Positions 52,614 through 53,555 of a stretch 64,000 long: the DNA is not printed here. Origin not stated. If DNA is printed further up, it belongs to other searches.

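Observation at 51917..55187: Three-gene operon ending in a KGGVGR ParA/MinD-type ATPase-TPR protein: candidate NTPase-centred conflict system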

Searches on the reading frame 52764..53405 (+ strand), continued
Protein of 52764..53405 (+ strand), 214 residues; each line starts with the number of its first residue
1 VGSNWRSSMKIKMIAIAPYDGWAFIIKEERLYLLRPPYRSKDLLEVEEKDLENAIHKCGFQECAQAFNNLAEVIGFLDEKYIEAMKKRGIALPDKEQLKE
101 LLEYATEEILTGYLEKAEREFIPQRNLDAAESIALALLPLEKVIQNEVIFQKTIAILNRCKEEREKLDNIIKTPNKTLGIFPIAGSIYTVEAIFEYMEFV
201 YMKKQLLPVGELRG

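Call 84: search_protein_families(library=ncbifam, proteins=[L015:8627-12112:+, L066:6223-9567:+], max_evalue=0.00001)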
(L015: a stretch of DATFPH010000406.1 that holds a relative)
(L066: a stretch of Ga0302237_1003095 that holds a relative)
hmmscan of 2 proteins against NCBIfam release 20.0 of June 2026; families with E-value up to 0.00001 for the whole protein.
L015:8627-12112:+ (1162 aa): 7 families
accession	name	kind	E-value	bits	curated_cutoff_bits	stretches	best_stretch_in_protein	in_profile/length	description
NF047398.1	AAA_KGGVGR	domain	4.8e-40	137.9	90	1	1-180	11-189/190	KGGVGR-motif variant AAA ATPase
NF041186.1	SenA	equivalog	3.3e-22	79.4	420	2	982-1154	269-381/382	selenoneine synthase SenA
TIGR03440.2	egtB_TIGR03440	equivalog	5.8e-22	78.4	360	2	982-1153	272-412/413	ergothioneine biosynthesis protein EgtB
TIGR03525.2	GldK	equivalog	2e-21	76.8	350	1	983-1154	219-404/408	T9SS ring complex lipoprotein PorK/GldK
NF051459.1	pyoverdine_PvdO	equivalog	1.1e-14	54.2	500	1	875-1154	6-277/280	dihydropyoverdine dehydrogenase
NF058535.1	antiphage_EruA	equivalog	2.7e-07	29.1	1000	0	433-463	15-47/1318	NACHT domain-containing antiphage protein EruA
TIGR04373.1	egtB_X_signatur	signature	8.6e-06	25.8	71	0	1118-1153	13-48/50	EgtB-related enzyme signature domain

L066:6223-9567:+ (1115 aa): 8 families
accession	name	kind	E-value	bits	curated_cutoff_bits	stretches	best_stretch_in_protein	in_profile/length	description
NF047398.1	AAA_KGGVGR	domain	4.9e-40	137.9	90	1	18-210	2-189/190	KGGVGR-motif variant AAA ATPase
TIGR03440.2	egtB_TIGR03440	equivalog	2.3e-34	119.2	360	2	960-1111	269-413/413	ergothioneine biosynthesis protein EgtB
NF041186.1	SenA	equivalog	2.7e-28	99.4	420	1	962-1111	268-381/382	selenoneine synthase SenA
NF051459.1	pyoverdine_PvdO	equivalog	3.4e-24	85.4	500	1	880-1113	21-279/280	dihydropyoverdine dehydrogenase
TIGR03525.2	GldK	equivalog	1.1e-19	71.1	350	1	953-1095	210-388/408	T9SS ring complex lipoprotein PorK/GldK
TIGR04344.1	ovoA_Nterm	equivalog_domain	1.1e-11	44.3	400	1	968-1091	298-425/444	5-histidylcysteine sulfoxide synthase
NF058535.1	antiphage_EruA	equivalog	2.3e-07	29.3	1000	0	385-411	23-49/1318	NACHT domain-containing antiphage protein EruA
TIGR02171.1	Fb_sc_TIGR02171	subfamily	4.5e-07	28.3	544.35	1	981-1094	156-260/912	TIGR02171 family lipoprotein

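Call 100: find_encoding_contigs(protein=P0085, flank=10000, max_places=1)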
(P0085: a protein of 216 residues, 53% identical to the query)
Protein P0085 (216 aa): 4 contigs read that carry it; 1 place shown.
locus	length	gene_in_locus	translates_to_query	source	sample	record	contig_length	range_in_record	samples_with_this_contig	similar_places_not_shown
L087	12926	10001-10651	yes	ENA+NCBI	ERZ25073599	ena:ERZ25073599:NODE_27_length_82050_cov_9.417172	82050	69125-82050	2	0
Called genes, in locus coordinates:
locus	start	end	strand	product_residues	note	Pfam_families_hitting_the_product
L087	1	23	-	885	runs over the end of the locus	PF13361:UvrD_C, PF12705:PDDEXK_1, PF01930:Cas_Cas4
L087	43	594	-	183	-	PF24409:wHTH-PRTase_assc (faint)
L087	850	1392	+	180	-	PF12844:HTH_19, PF13443:HTH_26 (weak), PF13560:HTH_31, PF01381:HTH_3, PF07883:Cupin_2, PF02311:AraC_binding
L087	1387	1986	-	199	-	PF02527:GidB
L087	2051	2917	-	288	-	PF01842:ACT, PF00551:Formyl_trans_N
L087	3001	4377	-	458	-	PF10396:TrmE_N, PF12631:MnmE_helical, PF01926:MMR_HSR1, PF02421:FeoB_N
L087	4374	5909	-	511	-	PF14849:YidC_periplas, PF02096:60KD_IMP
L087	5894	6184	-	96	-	PF01809:YidD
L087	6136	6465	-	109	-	PF00825:Ribonuclease_P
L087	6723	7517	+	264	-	PF01946:Thi4, PF01494:FAD_binding_3 (weak), PF03486:HI0933_like (weak), PF07992:Pyr_redox_2 (weak), PF00890:FAD_binding_2 (weak), PF01266:DAO (weak), PF12831:FAD_oxidored, PF13450:NAD_binding_8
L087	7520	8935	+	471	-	PF02878:PGM_PMM_I, PF02879:PGM_PMM_II, PF02880:PGM_PMM_III, PF00408:PGM_PMM_IV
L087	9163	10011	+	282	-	-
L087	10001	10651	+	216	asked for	-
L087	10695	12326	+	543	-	-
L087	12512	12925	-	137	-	?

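Call 101: find_encoding_contigs(protein=P0051, flank=10000, max_places=1)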
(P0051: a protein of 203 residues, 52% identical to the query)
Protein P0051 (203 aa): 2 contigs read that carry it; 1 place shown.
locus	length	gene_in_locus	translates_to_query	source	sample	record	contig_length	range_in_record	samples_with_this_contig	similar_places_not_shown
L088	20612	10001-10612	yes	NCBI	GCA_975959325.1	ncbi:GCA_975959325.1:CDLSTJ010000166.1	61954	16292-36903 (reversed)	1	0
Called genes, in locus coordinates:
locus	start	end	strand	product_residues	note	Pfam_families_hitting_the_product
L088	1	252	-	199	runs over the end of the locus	PF04350:PilO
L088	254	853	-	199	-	PF05137:PilN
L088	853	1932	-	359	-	PF11104:PilM_2, PF06723:MreB_Mbl (faint), PF14450:FtsA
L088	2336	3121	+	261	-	PF11219:DUF3014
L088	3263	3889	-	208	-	PF09335:VTT_dom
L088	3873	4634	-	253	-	PF01975:SurE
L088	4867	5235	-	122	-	PF13411:MerR_1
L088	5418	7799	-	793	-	PF00497:SBP_bac_3, PF00989:PAS, PF08447:PAS_3 (weak), PF08448:PAS_4 (weak), PF13188:PAS_8 (weak), PF13426:PAS_9, PF02518:HATPase_c, PF00072:Response_reg, +1 more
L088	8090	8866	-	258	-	PF01026:TatD_DNase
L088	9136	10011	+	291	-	-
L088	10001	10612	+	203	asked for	-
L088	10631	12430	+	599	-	PF01656:CbiA (weak), PF10609:ParA (weak), PF13614:AAA_31 (faint), PF13424:TPR_12 (faint)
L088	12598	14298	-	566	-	PF07719:TPR_2 (faint), PF13424:TPR_12 (weak)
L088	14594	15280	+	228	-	PF01066:CDP-OH_P_transf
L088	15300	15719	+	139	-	PF01467:CTP_transf_like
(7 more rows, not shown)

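Call 102: find_encoding_contigs(protein=P0049, flank=10000, max_places=1)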
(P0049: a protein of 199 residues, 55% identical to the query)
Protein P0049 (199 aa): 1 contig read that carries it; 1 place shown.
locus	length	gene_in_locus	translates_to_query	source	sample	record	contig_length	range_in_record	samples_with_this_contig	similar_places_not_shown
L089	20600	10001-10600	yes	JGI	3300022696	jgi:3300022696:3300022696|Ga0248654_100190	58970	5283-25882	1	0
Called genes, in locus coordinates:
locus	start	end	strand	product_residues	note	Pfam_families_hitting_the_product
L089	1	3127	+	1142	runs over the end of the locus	-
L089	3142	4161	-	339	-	PF13353:Fer4_12 (weak), PF04055:Radical_SAM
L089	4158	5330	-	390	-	PF20706:GT4-conflict, PF00534:Glycos_transf_1, PF13692:Glyco_trans_1_4, PF13524:Glyco_trans_1_2 (weak)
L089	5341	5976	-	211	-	PF02585:PIG-L (weak)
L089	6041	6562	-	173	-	PF01066:CDP-OH_P_transf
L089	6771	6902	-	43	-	-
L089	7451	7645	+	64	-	-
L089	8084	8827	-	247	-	PF00881:Nitroreductase (faint)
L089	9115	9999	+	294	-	-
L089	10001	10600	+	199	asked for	-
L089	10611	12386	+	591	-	PF01656:CbiA (weak), PF13614:AAA_31 (faint)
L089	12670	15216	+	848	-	PF13428:TPR_14 (faint)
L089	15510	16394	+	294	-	PF04055:Radical_SAM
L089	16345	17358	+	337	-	PF01075:Glyco_transf_9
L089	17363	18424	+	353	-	PF04055:Radical_SAM, PF13186:SPASM (weak)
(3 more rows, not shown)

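Call 104: find_encoding_contigs(protein=P0091, flank=7000, max_places=1)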
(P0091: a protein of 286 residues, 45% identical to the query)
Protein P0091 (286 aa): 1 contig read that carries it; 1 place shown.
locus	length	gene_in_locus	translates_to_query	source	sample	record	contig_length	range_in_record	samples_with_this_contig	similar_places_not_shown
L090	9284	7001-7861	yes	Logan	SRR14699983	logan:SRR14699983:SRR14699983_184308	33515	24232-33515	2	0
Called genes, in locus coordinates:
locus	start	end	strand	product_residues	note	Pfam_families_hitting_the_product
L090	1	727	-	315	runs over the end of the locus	-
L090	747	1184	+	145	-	-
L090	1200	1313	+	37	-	-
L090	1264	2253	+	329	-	-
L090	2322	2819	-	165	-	PF01325:Fe_dep_repress, PF02742:Fe_dep_repr_C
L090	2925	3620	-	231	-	PF04191:PEMT, PF04140:ICMT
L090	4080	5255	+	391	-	PF07690:MFS_1, PF00083:Sugar_tr, PF07690:MFS_1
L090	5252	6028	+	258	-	PF01209:Ubie_methyltran, PF13489:Methyltransf_23 (weak), PF08241:Methyltransf_11, PF08242:Methyltransf_12, PF13649:Methyltransf_25, PF13847:Methyltransf_31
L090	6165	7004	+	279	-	-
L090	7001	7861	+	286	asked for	-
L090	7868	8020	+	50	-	-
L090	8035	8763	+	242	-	PF03848:TehB (weak), PF13489:Methyltransf_23 (weak), PF13847:Methyltransf_31, PF08241:Methyltransf_11 (weak), PF08242:Methyltransf_12 (weak), PF13649:Methyltransf_25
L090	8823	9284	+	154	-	?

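Call 105: find_encoding_contigs(protein=P0086, flank=7000, max_places=1)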
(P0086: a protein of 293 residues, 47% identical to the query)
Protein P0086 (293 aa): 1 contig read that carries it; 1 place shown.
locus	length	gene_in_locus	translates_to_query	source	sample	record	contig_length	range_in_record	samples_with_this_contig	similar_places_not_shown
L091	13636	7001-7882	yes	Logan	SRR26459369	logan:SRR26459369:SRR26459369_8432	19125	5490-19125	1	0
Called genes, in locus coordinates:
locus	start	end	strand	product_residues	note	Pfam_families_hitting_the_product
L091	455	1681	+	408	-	PF13353:Fer4_12 (faint), PF04055:Radical_SAM, PF13186:SPASM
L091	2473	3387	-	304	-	PF04055:Radical_SAM, PF13186:SPASM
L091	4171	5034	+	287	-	PF00398:RrnaAD, PF13649:Methyltransf_25 (weak)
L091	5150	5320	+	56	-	-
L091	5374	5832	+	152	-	-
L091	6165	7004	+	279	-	-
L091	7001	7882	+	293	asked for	-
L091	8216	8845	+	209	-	-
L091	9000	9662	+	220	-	PF01557:FAA_hydrolase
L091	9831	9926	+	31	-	-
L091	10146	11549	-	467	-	PF04055:Radical_SAM, PF13353:Fer4_12 (weak), PF13186:SPASM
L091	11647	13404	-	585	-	PF00561:Abhydrolase_1 (weak), PF12146:Hydrolase_4 (faint), PF20434:BD-FAE, PF00326:Peptidase_S9, PF02129:Peptidase_S15 (faint)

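Call 106: search_solved_structures(query=L087:10695-12323:+, max_evalue=1)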
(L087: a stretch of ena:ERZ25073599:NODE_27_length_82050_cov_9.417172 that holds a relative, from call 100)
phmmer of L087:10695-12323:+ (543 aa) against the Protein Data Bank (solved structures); distinct sequences matched with E-value up to 1: 1.
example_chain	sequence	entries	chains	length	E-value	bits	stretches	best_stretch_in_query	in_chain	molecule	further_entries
2cs4_A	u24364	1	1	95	0.53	12.2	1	219-247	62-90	Protein C12orf2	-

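Call 110: search_dna_similar(query=window:52788-53405:+, collection=plasmids, mode=protein, max_evalue=0.001)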
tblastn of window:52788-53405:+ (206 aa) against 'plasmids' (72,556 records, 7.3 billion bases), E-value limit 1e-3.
No match.
